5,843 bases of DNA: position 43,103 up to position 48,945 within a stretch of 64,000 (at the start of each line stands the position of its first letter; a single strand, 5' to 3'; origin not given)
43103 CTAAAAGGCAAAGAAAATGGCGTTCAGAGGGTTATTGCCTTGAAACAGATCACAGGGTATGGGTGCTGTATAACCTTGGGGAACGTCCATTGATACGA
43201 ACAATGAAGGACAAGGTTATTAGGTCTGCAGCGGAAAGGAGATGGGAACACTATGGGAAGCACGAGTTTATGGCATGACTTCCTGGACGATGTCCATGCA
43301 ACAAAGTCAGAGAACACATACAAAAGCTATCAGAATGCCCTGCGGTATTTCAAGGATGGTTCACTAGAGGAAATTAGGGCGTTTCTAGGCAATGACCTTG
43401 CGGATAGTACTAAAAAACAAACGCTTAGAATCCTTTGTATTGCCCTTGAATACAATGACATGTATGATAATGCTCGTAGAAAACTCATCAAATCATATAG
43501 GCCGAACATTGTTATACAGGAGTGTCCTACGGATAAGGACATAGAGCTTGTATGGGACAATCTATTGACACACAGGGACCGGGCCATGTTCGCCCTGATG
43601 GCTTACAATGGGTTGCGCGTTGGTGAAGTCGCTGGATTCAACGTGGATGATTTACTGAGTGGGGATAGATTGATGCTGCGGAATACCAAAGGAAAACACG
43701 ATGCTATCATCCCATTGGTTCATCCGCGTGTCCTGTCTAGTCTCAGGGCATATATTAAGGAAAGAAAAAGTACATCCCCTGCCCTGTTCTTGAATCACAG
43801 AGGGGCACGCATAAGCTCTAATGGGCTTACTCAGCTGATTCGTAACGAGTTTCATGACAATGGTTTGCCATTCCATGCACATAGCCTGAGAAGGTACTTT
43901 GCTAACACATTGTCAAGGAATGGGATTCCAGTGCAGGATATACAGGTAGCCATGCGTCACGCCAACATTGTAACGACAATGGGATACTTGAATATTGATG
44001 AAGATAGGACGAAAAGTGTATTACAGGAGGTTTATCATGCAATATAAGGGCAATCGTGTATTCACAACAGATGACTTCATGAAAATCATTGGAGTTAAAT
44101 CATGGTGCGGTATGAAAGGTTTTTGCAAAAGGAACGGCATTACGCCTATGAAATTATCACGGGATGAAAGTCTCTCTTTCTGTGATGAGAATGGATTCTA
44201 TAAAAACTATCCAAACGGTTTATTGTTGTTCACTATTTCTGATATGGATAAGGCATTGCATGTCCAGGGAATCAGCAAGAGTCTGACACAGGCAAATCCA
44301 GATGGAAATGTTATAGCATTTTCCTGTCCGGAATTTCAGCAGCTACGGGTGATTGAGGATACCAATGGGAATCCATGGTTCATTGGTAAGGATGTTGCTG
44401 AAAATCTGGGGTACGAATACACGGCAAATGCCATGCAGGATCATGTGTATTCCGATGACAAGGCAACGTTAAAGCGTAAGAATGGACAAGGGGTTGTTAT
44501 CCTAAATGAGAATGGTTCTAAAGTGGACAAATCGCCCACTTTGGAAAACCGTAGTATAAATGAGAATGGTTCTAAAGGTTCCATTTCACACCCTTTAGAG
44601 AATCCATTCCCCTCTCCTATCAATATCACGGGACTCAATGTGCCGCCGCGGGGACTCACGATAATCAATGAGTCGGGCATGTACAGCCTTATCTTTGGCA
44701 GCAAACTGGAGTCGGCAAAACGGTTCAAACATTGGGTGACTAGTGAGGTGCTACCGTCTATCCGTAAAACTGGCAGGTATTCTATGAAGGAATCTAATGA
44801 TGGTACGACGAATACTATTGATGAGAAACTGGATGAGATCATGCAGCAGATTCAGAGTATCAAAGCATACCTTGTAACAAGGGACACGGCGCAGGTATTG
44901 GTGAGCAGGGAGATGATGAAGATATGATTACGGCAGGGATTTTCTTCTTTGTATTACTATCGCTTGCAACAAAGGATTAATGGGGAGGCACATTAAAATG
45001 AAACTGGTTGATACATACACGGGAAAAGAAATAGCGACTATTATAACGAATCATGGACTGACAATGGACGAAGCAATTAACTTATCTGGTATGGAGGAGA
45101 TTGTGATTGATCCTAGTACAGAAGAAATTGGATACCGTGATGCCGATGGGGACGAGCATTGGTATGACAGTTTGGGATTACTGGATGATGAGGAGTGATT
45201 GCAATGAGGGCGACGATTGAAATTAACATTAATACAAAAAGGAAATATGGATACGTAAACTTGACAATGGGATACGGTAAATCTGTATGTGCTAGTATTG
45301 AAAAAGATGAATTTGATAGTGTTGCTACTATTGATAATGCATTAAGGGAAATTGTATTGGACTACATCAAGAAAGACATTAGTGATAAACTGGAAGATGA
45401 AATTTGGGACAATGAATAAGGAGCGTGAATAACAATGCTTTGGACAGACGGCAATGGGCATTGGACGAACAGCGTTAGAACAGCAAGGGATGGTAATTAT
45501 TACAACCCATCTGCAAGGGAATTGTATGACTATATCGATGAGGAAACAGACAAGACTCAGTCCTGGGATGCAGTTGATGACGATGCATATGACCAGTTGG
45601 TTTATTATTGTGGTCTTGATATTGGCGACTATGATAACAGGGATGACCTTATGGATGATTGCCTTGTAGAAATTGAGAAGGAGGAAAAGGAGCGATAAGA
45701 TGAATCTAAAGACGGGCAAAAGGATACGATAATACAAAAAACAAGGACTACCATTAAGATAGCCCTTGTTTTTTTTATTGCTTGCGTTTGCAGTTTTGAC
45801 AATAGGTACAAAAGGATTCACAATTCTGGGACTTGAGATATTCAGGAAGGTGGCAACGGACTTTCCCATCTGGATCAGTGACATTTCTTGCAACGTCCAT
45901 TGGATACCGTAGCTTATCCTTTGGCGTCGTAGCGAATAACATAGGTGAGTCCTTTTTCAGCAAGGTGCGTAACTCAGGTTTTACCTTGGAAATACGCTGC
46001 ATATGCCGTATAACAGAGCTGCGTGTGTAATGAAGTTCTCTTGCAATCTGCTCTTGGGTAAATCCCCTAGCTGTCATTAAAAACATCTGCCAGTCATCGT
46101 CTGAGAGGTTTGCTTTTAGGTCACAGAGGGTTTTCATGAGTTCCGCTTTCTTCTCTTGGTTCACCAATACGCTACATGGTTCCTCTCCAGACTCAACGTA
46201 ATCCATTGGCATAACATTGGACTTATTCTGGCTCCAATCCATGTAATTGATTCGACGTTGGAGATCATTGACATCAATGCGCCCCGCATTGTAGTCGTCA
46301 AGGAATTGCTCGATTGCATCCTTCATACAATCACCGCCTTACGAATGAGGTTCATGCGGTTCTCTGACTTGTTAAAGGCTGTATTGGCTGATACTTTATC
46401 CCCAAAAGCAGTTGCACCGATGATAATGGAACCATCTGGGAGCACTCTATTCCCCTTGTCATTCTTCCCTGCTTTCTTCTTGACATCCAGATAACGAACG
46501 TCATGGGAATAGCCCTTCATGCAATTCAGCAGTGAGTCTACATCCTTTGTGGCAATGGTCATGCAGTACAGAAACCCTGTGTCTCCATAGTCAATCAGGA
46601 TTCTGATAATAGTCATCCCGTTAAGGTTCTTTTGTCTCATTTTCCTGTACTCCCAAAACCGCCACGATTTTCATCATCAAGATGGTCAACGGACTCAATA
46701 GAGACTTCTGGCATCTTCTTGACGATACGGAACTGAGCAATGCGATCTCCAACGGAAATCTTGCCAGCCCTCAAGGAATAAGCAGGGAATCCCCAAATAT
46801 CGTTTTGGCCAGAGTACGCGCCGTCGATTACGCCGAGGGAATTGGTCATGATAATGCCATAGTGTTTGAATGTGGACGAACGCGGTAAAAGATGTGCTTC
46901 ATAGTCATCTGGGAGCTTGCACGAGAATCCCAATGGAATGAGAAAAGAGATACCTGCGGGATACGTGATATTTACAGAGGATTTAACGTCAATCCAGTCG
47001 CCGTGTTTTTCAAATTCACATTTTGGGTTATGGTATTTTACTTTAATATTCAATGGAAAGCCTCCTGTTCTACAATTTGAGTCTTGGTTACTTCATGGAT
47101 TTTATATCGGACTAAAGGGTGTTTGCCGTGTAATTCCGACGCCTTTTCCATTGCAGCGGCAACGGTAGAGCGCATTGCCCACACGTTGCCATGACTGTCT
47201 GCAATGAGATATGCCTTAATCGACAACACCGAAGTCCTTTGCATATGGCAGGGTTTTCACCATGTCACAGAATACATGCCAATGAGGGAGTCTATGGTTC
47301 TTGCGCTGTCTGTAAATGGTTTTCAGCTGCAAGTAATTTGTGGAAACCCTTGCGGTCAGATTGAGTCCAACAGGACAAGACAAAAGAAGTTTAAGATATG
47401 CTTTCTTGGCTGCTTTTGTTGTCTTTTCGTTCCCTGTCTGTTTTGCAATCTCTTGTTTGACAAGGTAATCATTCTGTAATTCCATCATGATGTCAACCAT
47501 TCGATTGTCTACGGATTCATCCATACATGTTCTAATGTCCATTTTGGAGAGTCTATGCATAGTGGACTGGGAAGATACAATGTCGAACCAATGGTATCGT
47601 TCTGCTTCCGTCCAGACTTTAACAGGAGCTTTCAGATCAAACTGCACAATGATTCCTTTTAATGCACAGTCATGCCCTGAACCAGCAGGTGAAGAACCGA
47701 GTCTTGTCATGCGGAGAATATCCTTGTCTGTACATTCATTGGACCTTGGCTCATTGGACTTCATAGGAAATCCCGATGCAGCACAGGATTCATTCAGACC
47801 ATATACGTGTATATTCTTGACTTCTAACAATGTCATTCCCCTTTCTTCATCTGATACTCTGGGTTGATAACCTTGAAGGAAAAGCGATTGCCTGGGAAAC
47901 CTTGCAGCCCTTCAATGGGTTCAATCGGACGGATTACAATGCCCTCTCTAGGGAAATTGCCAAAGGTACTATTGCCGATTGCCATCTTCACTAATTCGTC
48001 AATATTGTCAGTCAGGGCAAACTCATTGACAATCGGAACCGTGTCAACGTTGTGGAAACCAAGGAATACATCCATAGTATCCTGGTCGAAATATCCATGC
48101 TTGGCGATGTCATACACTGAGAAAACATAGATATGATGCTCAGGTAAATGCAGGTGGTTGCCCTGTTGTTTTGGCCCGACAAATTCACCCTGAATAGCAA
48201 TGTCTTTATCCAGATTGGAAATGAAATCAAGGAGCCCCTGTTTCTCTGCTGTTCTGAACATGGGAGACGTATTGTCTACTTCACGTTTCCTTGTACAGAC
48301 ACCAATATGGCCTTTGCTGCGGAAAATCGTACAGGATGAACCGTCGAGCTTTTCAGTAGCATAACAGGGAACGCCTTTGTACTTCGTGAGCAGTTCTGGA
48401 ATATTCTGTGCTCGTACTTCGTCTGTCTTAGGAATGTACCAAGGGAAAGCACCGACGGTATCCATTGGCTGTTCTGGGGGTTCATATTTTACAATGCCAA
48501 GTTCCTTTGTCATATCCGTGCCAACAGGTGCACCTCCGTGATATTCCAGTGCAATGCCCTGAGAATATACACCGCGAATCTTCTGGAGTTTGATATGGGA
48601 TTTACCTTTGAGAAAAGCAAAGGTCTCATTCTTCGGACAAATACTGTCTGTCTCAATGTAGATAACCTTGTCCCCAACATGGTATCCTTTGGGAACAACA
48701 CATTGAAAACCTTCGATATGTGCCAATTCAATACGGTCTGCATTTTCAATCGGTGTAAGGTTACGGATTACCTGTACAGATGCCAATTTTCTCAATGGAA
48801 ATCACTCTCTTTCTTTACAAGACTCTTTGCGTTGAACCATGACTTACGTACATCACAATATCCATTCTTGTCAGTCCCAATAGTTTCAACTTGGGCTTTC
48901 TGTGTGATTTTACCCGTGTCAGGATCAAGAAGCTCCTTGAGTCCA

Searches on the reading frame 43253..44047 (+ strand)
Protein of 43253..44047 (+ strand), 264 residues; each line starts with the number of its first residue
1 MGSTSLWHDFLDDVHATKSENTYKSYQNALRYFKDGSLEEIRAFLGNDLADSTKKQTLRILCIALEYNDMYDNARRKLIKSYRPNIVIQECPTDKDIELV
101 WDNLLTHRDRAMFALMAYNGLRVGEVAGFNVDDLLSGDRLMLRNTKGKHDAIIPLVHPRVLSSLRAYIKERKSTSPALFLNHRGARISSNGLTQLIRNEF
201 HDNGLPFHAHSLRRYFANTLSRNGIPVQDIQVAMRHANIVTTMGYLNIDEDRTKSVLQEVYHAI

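Call 51: search_protein_families(library=phrogs, max_evalue=0.001, proteins=[window:43253-44047:+])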
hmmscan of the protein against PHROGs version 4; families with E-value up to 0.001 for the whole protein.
window:43253-44047:+ (264 aa): 4 families
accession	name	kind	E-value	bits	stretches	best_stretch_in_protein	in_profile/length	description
phrog_1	-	integration and excision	1.4e-30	108.1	1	6-255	169-442/611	integrase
phrog_216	-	integration and excision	3.7e-26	92.9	1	92-258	56-234/301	integrase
phrog_7269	-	integration and excision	0.00095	20.1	0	201-252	22-73/89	integrase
phrog_5127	-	integration and excision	0.001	19.7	0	9-126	125-231/355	integrase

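Call 83: search_protein_families(library=ncbifam, max_evalue=0.1, proteins=[window:43253-44047:+])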
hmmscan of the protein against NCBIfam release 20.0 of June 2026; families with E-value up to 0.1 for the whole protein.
window:43253-44047:+ (264 aa): 11 families
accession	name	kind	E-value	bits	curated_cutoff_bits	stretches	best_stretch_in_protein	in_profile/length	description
NF040815.2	recomb_XerA_Arch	equivalog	2.4e-32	112.5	220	1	14-255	7-261/263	site-specific tyrosine recombinase/integron integrase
TIGR02225.1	recomb_XerD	equivalog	1.4e-21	77.1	329.6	1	105-261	122-287/290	site-specific tyrosine recombinase XerD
TIGR02224.1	recomb_XerC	equivalog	1.6e-21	76.9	335.15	1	103-260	124-289/295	tyrosine recombinase XerC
NF001399.0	PRK00283.1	subfamily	4e-17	62.4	279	1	103-259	130-294/300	tyrosine recombinase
NF002331.0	PRK01287.1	subfamily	2.1e-13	50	371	1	104-251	159-315/365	site-specific tyrosine recombinase XerC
NF003462.0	PRK05084.1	equivalog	2.5e-12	46.2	267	1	107-260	195-356/360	tyrosine recombinase XerS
NF007371.0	PRK09871.1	subfamily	4.1e-06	26.5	222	1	107-249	26-175/198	tyrosine-type DNA invertase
NF007370.0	PRK09870.1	subfamily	9.1e-06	25.4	221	1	107-252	32-183/200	tyrosine-type DNA invertase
NF040693.1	recomb_GmtY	equivalog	1.3e-05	24.6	340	1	208-252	392-436/441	gamma-mobile-trio recombinase GmtY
TIGR02249.1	integrase_gron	subfamily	2e-05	24.1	265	1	207-256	259-308/315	integron integrase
NF011946.0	PRK15417.1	equivalog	0.0002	20.6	435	1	206-249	273-316/337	integron integrase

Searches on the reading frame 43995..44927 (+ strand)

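Call 51: search_protein_families(library=phrogs, max_evalue=0.001, proteins=[window:43995-44927:+])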
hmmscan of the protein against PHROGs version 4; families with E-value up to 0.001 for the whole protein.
window:43995-44927:+ (310 aa): 12 families
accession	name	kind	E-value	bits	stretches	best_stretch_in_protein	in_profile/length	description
phrog_130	-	transcription regulation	3.6e-39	136.1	2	213-286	215-302/480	anti-repressor Ant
phrog_463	-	transcription regulation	4e-36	125.8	1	115-291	13-145/250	anti-repressor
phrog_7940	-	unknown function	5.3e-33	115.6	2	221-269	66-114/252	-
phrog_2899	-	transcription regulation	8.8e-33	115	2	217-294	66-138/263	anti-repressor Ant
phrog_2593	-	transcription regulation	5.6e-26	92.8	2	221-295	92-162/255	anti-repressor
phrog_2011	-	transcription regulation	1.6e-22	81.5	1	111-283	6-134/275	anti-repressor Ant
phrog_5060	-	transcription regulation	4.6e-21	76.9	2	220-272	77-120/224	anti-repressor Ant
phrog_25722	-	unknown function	9e-21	75.2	1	221-268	67-114/150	-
phrog_245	-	transcription regulation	2.4e-20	74.3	1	219-286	100-160/319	anti-repressor Ant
phrog_9976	-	transcription regulation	6.9e-18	66.2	2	221-265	63-107/188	anti-repressor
phrog_2977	-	transcription regulation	4.9e-15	56.6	1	109-175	67-138/150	anti-repressor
phrog_34000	-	unknown function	2.6e-06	28.4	1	103-146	11-54/194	-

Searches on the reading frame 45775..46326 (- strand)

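Call 51: search_protein_families(library=phrogs, max_evalue=0.001, proteins=[window:45775-46326:-])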
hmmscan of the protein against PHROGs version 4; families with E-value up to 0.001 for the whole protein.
window:45775-46326:- (183 aa): 2 families
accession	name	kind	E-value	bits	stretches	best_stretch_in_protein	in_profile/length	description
phrog_36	-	transcription regulation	1.2e-05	26.1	1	3-112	54-183/220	transcriptional regulator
phrog_1190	-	transcription regulation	0.00016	22.5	1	24-114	66-153/167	RNA polymerase sigma factor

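Call 53: search_protein_families(library=pfam, max_evalue=1, proteins=[window:45775-46326:-])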
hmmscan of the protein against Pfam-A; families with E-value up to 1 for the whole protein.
window:45775-46326:- (183 aa): 16 families
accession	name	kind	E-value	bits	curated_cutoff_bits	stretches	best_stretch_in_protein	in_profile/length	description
PF00196.25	GerE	-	0.00045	20.2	23.5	1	73-113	2-42/57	Bacterial regulatory proteins, luxR family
PF13384.12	HTH_23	-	0.0017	18.5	24.6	1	79-111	8-40/50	Homeodomain-like domain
PF08279.18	HTH_11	-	0.0044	17.3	25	1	82-114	8-41/55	HTH domain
PF13560.12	HTH_31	-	0.0095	16.7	27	1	84-110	10-36/64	Helix-turn-helix domain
PF08281.18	Sigma70_r4_2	-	0.013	15.6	25.7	1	74-112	11-50/54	Sigma-70, region 4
PF04970.19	LRAT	-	0.027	15.2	24.3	1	104-178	44-116/120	Lecithin retinol acyltransferase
PF13545.12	HTH_Crp_2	-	0.028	14.8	27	1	81-112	17-46/70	Crp-like helix-turn-helix domain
PF17762.8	HTH_ParB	-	0.035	14.7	22.6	1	83-125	15-56/102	ParB HTH domain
PF13518.12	HTH_28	-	0.04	14.5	25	1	82-107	6-31/52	Helix-turn-helix domain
PF21476.4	PF0610-like_N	-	0.05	14.3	33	1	85-114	11-40/50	PF0610-like, N-terminal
PF12802.13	MarR_2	-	0.058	14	27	1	82-111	13-43/61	MarR family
PF01381.28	HTH_3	-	0.093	13.2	23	1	85-105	6-26/55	Helix-turn-helix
PF13412.12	HTH_24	-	0.12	12.4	21.9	1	90-111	19-40/48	Winged helix-turn-helix DNA-binding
PF14493.12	HTH_40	-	0.13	13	27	1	85-116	9-40/89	Helix-turn-helix domain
PF04545.22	Sigma70_r4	-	0.15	12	24.1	1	87-111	19-43/50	Sigma-70, region 4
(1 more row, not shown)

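Call 83: search_protein_families(library=ncbifam, max_evalue=0.1, proteins=[window:45775-46326:-])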
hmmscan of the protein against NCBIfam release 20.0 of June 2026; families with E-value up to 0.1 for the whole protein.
window:45775-46326:- (183 aa): 8 families
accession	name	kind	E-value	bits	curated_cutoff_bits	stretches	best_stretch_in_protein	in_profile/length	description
TIGR02937.1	sigma70-ECF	superfamily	3e-05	23.7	42.9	1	53-112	97-157/165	sigma-70 family RNA polymerase sigma factor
NF005385.0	PRK06930.1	subfamily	7.9e-05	22.4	136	1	48-113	93-155/170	positive control sigma-like factor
TIGR00721.1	tfx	subfamily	0.0036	17.2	60.25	1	72-115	5-52/137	Tfx family DNA-binding protein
NF009180.0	PRK12528.1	subfamily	0.0075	16.3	184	1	50-112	91-157/165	RNA polymerase sigma factor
NF053606.1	Sta1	subfamily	0.025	14.7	80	1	72-112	16-58/100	Sta1 family transcriptional regulator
TIGR02985.1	Sig70_bacteroi1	subfamily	0.039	14.2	126.4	1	26-111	65-153/162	RNA polymerase sigma-70 factor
NF040724.1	GpgS_Meth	equivalog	0.073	11.9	700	1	17-107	16-103/402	glucosyl-3-phosphoglycerate synthase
NF006148.0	PRK08295.1-5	equivalog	0.09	12.1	208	0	47-114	141-205/218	RNA polymerase sporulation sigma factor SigH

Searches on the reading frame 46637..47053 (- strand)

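Call 52: search_protein_families(library=phrogs, max_evalue=0.001, proteins=[window:46637-47053:-])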
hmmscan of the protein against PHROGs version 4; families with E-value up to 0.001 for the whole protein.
window:46637-47053:- (138 aa): 1 family
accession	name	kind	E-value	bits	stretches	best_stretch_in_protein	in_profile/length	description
phrog_135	-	DNA, RNA and nucleotide metabolism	1.2e-31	111.8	1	17-138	165-291/463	dUTPase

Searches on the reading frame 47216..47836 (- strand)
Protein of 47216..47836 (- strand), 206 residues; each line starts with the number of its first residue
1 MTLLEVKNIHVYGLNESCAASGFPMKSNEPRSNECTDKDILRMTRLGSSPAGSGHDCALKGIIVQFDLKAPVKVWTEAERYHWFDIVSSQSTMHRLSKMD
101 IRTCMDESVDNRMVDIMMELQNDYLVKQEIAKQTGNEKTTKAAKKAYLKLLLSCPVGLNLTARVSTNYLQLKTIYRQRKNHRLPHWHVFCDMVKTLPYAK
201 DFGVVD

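Call 51: search_protein_families(library=phrogs, max_evalue=0.001, proteins=[window:47216-47836:-])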
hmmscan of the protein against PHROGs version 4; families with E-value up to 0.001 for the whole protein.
window:47216-47836:- (206 aa): 1 family
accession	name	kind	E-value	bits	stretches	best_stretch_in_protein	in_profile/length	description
phrog_6721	-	unknown function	2.4e-57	195.1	1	3-204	7-216/218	-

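Call 53: search_protein_families(library=pfam, max_evalue=1, proteins=[window:47216-47836:-])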
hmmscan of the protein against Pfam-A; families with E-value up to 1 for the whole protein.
window:47216-47836:- (206 aa): 1 family
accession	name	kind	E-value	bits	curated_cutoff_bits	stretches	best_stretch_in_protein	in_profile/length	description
PF18659.6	CelTOS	-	0.16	12.9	27.2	1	89-148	10-73/122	Cell-traversal protein for ookinetes and sporozoites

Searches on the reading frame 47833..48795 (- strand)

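Call 51: search_protein_families(library=phrogs, max_evalue=0.001, proteins=[window:47833-48795:-])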
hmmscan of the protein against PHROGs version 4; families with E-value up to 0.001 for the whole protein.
window:47833-48795:- (320 aa): 2 families
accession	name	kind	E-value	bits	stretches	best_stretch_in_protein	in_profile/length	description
phrog_968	-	DNA, RNA and nucleotide metabolism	1.9e-58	199.3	1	1-319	7-393/398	RNA ligase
phrog_548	-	DNA, RNA and nucleotide metabolism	1.9e-13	51.3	1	138-318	27-237/341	RNA ligase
